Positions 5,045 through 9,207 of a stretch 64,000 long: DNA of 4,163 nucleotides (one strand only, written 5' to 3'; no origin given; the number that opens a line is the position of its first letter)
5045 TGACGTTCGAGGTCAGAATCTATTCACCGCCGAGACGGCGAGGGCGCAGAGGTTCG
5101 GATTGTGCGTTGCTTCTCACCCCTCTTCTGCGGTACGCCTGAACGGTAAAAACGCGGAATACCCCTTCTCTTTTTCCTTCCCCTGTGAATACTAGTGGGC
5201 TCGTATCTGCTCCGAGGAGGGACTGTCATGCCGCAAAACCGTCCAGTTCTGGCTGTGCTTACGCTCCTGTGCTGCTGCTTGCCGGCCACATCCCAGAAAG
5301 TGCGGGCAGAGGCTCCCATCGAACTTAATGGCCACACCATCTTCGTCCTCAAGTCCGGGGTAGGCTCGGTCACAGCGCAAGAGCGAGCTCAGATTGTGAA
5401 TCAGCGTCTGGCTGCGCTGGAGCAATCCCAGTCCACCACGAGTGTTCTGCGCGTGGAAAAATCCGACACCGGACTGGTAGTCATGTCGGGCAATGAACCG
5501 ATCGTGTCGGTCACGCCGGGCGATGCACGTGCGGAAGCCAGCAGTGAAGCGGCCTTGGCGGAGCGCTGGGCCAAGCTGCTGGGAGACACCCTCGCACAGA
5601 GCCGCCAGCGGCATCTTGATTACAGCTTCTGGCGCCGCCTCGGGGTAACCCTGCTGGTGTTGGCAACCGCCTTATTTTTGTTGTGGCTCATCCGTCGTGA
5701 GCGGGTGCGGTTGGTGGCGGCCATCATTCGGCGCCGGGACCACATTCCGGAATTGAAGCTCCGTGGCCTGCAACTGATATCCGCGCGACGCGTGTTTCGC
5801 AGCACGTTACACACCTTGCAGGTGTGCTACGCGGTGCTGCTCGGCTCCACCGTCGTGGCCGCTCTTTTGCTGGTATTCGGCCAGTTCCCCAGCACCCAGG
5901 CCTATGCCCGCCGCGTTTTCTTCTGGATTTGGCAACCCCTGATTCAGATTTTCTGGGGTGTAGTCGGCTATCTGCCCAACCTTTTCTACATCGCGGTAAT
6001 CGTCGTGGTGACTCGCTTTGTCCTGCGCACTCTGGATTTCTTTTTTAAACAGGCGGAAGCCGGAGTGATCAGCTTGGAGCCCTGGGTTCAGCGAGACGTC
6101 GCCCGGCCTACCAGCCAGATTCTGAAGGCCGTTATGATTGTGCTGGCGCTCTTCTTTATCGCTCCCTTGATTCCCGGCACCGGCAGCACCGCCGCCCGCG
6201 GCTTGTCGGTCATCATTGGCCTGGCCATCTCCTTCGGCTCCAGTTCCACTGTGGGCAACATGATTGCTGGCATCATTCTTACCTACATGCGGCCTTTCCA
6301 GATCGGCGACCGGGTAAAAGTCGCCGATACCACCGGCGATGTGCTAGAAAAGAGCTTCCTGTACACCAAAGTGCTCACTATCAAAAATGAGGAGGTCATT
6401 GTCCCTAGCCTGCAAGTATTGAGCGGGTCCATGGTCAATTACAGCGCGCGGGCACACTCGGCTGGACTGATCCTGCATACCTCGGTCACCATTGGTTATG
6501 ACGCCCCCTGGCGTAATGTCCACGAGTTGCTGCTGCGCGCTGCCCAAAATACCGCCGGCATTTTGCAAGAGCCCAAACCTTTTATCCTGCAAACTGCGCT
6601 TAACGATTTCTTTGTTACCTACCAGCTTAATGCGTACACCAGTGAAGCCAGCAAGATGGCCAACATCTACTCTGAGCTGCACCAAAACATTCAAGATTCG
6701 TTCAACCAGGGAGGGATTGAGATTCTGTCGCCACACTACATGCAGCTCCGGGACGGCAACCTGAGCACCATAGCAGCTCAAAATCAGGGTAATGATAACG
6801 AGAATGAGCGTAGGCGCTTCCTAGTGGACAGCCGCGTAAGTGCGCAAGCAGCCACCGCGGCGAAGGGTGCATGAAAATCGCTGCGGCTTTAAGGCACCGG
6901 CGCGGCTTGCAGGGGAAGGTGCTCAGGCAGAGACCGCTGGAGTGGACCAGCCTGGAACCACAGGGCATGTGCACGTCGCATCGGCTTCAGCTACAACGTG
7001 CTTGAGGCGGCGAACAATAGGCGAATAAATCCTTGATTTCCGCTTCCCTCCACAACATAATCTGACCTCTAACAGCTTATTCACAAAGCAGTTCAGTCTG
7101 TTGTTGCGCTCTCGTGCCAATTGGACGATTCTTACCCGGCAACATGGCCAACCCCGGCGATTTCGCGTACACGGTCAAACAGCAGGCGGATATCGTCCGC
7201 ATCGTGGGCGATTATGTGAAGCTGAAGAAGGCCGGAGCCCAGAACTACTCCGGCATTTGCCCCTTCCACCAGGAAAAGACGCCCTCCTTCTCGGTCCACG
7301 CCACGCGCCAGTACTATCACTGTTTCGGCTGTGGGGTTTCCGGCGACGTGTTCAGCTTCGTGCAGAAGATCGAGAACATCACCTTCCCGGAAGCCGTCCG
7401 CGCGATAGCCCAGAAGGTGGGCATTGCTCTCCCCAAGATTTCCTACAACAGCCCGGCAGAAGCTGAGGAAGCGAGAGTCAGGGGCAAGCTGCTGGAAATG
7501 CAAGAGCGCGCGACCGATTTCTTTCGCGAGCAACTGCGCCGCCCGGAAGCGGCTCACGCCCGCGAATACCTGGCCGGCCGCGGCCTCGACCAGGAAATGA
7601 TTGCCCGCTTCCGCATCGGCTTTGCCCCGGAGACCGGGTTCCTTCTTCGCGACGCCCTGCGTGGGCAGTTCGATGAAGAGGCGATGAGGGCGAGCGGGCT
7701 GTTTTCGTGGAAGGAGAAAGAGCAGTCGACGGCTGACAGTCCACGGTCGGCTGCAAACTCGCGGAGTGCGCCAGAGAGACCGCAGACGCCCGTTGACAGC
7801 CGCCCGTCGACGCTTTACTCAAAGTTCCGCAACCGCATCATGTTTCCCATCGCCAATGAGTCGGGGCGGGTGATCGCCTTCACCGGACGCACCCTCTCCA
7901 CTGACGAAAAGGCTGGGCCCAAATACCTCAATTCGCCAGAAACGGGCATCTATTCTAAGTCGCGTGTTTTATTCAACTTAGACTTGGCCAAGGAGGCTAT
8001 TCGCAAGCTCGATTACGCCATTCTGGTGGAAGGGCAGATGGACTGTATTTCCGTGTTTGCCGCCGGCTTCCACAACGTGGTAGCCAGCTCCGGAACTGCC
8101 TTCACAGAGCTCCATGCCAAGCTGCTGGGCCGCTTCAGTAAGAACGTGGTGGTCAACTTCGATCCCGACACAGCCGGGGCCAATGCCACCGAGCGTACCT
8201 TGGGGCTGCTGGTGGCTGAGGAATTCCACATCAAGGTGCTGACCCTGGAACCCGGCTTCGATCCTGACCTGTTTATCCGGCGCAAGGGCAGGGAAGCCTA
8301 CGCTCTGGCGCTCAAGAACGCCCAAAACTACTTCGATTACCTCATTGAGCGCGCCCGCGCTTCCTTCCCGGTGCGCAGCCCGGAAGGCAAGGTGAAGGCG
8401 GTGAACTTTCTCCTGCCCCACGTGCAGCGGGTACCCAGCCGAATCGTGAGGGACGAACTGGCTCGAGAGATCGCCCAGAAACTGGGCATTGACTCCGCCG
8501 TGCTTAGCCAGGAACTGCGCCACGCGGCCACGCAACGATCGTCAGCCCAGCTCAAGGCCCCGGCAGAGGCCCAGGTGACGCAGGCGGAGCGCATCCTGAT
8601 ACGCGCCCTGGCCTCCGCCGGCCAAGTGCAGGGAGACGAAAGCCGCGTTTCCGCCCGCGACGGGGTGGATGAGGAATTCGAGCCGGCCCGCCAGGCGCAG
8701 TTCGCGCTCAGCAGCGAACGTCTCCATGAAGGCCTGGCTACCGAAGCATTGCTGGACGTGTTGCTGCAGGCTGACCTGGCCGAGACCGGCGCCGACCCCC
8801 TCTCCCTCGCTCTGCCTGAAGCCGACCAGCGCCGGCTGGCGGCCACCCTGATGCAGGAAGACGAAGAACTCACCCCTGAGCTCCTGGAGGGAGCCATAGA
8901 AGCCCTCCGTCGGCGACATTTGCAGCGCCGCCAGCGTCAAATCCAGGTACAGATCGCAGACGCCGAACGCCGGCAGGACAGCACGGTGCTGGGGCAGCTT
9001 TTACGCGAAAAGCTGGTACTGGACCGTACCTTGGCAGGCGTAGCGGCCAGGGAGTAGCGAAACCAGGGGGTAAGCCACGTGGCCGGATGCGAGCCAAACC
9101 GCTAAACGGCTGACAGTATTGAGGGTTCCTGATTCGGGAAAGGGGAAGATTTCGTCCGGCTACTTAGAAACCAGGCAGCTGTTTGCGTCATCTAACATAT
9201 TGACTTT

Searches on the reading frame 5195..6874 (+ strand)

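Call 20: search_protein_families(library=pfam, proteins=[window:5195-6874:+], max_evalue=0.001)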
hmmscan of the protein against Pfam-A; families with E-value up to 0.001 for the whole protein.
window:5195-6874:+ (559 aa): 2 families
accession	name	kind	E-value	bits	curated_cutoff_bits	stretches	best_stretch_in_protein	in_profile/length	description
PF00924.24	MS_channel_2nd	-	1.7e-15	57.3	20.2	1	352-417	2-67/68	Mechanosensitive ion channel, beta-domain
PF21082.3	MS_channel_3rd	-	1.1e-11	45.5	21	1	429-510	3-88/88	Mechanosensitive ion channel MscS, C-terminal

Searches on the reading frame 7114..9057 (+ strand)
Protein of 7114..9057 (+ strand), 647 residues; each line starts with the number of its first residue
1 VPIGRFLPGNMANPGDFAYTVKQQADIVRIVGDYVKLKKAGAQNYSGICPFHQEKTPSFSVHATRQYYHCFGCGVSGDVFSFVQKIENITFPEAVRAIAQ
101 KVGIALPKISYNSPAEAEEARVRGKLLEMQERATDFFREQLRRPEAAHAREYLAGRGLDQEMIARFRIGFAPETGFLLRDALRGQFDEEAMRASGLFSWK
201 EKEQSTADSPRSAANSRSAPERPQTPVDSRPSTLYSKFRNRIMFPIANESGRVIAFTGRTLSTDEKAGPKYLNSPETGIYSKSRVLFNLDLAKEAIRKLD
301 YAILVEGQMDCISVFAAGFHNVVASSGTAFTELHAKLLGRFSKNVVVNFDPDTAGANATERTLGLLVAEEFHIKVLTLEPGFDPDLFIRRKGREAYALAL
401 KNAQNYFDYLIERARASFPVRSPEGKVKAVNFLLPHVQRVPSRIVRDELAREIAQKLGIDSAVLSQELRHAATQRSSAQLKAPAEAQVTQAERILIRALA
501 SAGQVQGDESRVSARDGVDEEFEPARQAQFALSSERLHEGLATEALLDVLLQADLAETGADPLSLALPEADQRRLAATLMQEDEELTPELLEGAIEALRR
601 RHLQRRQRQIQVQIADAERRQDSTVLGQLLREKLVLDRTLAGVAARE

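Call 20: search_protein_families(library=pfam, proteins=[window:7114-9057:+], max_evalue=0.001)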
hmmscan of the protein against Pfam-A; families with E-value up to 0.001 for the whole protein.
window:7114-9057:+ (647 aa): 7 families
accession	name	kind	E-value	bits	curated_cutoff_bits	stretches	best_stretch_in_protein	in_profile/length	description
PF01807.25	Zn_ribbon_DnaG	-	1.5e-35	121.4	24.9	1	19-107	7-94/98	CHC2 zinc finger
PF08275.17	DNAG_N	-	2.9e-35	121.6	26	2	232-293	69-128/128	DNA primase catalytic core, N-terminal domain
PF13155.12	Toprim_2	-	1.6e-18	67.3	22.1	1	303-387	1-87/88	Toprim-like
PF10410.14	DnaB_bind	-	8.9e-16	58.3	20.6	1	407-461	1-55/56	DnaB-helicase binding domain of primase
PF13662.12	Toprim_4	-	1.4e-14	54.5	25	1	301-376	2-84/85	Toprim domain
PF01751.28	Toprim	-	1.9e-09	38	23.1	1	303-375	3-93/96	Toprim domain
PF13362.12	Toprim_3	-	5.5e-05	24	27.2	1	302-394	2-95/95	Toprim domain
